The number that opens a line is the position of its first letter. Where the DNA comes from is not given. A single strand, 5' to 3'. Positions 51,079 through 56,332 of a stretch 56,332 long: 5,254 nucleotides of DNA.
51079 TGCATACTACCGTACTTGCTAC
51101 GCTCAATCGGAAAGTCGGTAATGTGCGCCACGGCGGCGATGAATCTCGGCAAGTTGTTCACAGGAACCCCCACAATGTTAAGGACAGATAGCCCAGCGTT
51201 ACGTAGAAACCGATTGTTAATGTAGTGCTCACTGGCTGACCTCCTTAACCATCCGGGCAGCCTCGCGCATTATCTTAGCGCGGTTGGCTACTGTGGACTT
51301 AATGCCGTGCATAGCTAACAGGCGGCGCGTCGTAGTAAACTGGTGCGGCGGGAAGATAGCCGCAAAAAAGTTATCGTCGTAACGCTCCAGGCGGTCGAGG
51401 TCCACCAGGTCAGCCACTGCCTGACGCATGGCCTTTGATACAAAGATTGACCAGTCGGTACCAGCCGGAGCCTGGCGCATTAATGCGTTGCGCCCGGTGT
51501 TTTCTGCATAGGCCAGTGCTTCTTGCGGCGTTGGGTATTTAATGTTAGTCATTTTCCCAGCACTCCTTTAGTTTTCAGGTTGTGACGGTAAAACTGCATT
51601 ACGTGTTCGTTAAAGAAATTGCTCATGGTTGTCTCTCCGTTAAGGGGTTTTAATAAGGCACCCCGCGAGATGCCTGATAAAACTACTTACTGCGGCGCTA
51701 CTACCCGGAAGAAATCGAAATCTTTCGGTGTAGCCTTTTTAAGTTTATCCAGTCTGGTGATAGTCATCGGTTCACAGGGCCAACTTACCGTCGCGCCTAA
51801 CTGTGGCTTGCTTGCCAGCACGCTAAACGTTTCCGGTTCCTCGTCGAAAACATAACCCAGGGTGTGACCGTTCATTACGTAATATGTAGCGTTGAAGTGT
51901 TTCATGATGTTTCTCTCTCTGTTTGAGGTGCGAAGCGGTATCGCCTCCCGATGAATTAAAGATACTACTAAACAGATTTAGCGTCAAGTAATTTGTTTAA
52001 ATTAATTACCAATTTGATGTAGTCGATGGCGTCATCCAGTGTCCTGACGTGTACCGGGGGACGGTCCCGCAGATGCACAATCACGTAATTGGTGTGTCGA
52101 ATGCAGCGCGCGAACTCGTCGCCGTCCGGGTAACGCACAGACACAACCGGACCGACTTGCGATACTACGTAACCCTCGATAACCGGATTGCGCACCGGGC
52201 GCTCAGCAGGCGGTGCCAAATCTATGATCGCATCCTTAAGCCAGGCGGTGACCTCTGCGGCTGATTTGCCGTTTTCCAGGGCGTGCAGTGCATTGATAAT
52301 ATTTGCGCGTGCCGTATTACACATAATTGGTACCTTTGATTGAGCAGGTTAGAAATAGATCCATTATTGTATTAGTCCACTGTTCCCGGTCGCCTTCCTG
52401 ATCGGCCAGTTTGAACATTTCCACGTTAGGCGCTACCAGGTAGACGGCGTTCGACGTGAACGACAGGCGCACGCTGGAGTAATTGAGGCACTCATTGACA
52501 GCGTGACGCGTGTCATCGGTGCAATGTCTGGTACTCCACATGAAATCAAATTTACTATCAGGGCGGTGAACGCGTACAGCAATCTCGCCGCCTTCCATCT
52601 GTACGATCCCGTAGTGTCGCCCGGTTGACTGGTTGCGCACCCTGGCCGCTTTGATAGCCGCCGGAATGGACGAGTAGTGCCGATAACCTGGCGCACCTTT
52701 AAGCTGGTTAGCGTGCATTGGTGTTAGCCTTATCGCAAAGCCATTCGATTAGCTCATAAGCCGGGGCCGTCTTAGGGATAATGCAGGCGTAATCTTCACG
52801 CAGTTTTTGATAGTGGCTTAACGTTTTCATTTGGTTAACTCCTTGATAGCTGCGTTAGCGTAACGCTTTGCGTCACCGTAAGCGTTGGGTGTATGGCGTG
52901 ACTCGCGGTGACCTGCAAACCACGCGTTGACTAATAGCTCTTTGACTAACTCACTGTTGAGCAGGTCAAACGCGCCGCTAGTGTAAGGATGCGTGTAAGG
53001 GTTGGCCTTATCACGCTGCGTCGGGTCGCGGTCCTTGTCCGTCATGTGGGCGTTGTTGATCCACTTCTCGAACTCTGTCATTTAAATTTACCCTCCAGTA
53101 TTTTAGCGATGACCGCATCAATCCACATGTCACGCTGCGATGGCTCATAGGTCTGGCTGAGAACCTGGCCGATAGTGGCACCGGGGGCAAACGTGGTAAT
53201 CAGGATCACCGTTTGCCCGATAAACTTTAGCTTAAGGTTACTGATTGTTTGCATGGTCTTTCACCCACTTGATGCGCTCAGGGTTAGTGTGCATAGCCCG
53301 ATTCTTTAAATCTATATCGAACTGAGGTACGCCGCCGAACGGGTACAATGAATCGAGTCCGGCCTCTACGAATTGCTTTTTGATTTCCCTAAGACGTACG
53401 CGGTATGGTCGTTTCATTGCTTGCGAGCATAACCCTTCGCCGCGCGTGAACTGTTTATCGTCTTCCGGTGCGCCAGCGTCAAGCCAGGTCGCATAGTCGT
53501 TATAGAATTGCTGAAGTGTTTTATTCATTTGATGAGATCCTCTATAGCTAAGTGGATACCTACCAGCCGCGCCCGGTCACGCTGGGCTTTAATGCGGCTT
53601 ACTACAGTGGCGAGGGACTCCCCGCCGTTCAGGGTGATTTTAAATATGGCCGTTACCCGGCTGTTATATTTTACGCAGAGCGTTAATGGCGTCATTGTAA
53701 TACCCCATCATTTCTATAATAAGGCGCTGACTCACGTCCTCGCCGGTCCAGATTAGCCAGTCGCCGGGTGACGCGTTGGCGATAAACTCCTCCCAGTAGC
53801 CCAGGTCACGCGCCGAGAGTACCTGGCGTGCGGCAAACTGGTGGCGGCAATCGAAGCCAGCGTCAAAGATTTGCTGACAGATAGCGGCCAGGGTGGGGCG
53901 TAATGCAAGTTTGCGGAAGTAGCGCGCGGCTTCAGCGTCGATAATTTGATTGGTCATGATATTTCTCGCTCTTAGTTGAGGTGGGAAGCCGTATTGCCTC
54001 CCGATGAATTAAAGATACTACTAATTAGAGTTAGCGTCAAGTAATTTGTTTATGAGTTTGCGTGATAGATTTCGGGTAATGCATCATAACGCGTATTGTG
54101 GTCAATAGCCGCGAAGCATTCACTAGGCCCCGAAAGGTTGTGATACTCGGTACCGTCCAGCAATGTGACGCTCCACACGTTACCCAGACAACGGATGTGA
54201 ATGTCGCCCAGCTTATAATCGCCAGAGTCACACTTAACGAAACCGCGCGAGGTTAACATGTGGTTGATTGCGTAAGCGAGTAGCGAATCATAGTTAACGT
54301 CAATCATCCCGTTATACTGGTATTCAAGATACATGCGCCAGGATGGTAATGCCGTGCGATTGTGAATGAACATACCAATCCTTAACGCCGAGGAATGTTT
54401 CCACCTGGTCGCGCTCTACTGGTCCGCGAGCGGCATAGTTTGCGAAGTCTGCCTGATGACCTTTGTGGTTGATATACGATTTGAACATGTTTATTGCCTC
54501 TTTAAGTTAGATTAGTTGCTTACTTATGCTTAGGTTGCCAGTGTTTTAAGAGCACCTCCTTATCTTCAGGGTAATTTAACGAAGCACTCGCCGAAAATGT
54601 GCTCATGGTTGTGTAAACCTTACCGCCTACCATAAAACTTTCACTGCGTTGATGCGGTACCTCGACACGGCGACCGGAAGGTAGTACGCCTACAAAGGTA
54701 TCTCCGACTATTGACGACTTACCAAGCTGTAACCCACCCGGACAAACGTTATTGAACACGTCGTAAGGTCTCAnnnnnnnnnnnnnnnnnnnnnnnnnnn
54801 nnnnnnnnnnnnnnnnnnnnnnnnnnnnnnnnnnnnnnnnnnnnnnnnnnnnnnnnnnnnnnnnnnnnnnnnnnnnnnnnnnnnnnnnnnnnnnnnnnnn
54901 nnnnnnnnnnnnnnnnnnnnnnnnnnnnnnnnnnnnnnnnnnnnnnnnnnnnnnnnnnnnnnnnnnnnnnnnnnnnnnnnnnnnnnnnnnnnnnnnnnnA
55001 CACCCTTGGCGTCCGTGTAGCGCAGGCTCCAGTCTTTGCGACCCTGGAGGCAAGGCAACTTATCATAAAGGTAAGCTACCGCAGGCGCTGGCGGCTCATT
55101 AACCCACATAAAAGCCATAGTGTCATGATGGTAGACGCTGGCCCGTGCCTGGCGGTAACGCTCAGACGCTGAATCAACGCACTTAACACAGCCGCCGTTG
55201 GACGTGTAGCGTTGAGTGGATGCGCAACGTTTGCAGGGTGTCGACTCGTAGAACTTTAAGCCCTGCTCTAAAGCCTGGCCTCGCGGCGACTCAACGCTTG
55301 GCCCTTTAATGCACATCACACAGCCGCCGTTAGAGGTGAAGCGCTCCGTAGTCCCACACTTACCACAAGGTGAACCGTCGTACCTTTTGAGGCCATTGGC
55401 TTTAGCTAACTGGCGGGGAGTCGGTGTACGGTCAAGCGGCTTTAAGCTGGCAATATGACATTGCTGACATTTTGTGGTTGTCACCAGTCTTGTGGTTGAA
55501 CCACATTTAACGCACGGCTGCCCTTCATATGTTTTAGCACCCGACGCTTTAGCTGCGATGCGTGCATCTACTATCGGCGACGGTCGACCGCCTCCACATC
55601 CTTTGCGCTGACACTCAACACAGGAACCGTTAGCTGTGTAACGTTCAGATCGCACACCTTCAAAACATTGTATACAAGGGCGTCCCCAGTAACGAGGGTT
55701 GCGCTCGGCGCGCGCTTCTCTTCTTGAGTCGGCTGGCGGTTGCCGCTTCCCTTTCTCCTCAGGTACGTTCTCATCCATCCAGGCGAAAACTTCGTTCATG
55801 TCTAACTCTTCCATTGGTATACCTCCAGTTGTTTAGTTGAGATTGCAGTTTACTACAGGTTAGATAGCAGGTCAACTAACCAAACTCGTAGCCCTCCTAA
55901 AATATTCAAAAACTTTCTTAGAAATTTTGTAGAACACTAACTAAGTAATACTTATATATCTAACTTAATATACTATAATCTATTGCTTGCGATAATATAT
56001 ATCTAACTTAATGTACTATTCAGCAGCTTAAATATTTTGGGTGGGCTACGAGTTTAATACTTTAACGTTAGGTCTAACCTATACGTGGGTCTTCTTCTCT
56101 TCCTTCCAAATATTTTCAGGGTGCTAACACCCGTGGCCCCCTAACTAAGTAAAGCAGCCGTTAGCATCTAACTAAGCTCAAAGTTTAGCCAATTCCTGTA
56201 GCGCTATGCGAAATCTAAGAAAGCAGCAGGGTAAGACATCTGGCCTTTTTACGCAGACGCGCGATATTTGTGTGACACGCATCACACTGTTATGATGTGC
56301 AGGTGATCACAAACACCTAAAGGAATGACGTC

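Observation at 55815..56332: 518-bp non-coding control region with nested repeats between divergent early and late blocks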

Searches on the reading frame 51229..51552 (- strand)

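Call 75: search_protein_families(library=pfam, max_evalue=0.01, proteins=[window:51229-51552:-])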
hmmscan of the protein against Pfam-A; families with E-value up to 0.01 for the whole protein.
window:51229-51552:- (107 aa): 1 family
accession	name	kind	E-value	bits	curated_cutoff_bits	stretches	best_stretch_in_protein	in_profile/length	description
PF01402.27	RHH_1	-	0.00059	20.1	20.5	0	87-101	21-35/39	Ribbon-helix-helix protein, copG family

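Call 99: search_protein_families(library=phrogs, proteins=[window:51229-51552:-])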
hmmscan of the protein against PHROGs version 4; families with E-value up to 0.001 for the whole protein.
window:51229-51552:- (107 aa): 0 families

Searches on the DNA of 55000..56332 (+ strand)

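Call 4: search_dna_similar(query=window:55815-56332:+, collection=phages, mode=distant, max_rows=40)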
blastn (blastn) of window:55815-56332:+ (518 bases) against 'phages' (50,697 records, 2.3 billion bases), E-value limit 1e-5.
Records with a match: 3; places in all: 3; records where one place covers at least 80% of the query: 0.
Best place of each record, by identity: 80-90% 3.
By first word of the organism name: Escherichia 3.
By host as written in the record: Escherichia coli 3.
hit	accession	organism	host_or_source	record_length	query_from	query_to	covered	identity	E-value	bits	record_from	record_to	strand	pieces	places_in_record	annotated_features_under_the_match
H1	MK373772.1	Escherichia phage PTXU04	Escherichia coli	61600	362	518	30%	87.9%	3e-48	198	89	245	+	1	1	none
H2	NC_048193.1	Escherichia phage PTXU04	Escherichia coli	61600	362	518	30%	87.9%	3e-48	198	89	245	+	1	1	none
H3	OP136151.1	Escherichia phage Pondi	Escherichia coli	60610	386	500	22%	87.0%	7e-31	141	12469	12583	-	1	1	none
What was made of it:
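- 56176..56332 (+): Conserved block. It contains a second CTGGCC box (56240-56245); the gene 1 promoter (-35 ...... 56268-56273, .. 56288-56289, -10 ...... 56291-56296); palindromic operator-like sites TGTGA-N6-TCACA at 56271-56286 (perfect) and 56296-56311 (TGTGC half-site); and a Shine-Dalgarno AAGGAA (56320-56325) before the gene 1 ATG at window position 1. 88% identical to PTXU04 over window 56176-56332 (call 4).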

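Call 8: search_rna_families(source=window, start=55000, end=56332, threshold=evalue, max_evalue=10)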
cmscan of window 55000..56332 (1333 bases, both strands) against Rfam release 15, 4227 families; matches with E-value up to 10: 2.
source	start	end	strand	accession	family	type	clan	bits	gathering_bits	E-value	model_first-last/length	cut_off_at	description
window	55453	55559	+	RF01498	Afu_190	Gene; snRNA; snoRNA; CD-box;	-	14.2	35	5.3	1-100/100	no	A. fumigatus snoRNA Afu_190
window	55882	56055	-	RF04195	MIR6217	Gene; miRNA;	-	12.2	110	9.9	1-228/228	no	MIR6217 microRNA precursor family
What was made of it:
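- On Structured RNA (Rfam family / RNase III hairpin): Only two chance-level matches (E = 5.3 and 9.9), far below the gathering scores (call 8).
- There is no Rfam match above chance (call 8).
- Tried and rejected: Rfam scan of the region: only chance-level matches (call 8).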
